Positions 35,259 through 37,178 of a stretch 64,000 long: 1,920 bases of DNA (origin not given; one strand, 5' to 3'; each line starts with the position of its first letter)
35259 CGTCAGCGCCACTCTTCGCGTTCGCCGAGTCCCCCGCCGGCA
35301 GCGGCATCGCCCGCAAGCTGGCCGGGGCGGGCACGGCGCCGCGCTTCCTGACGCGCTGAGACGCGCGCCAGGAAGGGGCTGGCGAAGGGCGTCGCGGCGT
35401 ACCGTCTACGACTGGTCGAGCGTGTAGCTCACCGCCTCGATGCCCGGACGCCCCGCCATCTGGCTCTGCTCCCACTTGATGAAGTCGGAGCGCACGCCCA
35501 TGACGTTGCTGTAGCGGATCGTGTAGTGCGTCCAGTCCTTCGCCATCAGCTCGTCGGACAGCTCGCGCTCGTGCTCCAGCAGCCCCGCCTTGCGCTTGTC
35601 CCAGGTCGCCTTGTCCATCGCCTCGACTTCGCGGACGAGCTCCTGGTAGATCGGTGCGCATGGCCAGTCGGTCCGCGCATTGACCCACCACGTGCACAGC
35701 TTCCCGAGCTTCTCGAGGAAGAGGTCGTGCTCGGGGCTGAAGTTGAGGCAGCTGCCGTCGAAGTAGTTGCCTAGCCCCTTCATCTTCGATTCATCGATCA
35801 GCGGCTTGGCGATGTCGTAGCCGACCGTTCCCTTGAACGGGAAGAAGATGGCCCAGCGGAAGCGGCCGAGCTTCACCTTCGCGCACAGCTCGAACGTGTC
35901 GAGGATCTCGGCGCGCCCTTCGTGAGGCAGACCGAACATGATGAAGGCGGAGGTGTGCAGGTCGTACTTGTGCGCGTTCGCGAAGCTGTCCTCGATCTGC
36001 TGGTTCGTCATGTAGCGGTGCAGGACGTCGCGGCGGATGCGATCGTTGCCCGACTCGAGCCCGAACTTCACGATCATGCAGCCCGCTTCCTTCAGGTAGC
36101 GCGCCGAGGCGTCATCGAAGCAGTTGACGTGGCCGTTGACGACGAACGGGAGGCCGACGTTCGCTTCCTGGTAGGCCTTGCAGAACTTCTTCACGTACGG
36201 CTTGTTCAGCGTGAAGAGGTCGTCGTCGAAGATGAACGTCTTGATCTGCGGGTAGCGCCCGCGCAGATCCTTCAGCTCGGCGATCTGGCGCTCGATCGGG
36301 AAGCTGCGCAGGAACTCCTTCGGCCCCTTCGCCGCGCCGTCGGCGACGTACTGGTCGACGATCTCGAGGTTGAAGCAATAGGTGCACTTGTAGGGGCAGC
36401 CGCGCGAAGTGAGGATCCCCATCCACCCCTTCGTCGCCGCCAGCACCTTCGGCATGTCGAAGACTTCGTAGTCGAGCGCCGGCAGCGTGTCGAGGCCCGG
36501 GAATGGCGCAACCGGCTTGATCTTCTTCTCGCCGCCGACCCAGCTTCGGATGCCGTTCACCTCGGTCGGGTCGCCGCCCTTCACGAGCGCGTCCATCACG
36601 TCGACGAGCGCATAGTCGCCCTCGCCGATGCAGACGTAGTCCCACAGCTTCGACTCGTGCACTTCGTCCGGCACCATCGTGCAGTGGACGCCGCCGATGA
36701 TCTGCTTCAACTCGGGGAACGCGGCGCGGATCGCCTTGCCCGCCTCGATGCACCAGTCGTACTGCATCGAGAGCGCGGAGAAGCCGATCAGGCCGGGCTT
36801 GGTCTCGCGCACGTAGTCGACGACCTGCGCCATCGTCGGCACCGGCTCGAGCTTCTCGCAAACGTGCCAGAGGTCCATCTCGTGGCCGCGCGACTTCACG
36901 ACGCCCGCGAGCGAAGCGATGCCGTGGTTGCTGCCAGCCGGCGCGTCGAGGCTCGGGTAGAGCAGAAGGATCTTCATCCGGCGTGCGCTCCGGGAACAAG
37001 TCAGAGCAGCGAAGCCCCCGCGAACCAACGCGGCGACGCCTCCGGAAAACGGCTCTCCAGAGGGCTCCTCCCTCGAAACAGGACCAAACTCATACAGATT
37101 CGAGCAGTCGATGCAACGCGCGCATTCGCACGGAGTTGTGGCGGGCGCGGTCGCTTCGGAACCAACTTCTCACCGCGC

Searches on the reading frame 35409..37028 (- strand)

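Call 65: search_protein_families(library=pfam, proteins=[window:35409-37028:-], max_evalue=0.00001)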
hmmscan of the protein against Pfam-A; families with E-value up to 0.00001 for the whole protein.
window:35409-37028:- (540 aa): 2 families
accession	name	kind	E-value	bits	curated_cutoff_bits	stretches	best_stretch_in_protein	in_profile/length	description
PF04055.27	Radical_SAM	-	3.7e-17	63.4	29.5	1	206-382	2-166/166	Radical SAM superfamily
PF02310.24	B12-binding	-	3.8e-14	53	32.1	1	34-144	14-120/121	B12 binding domain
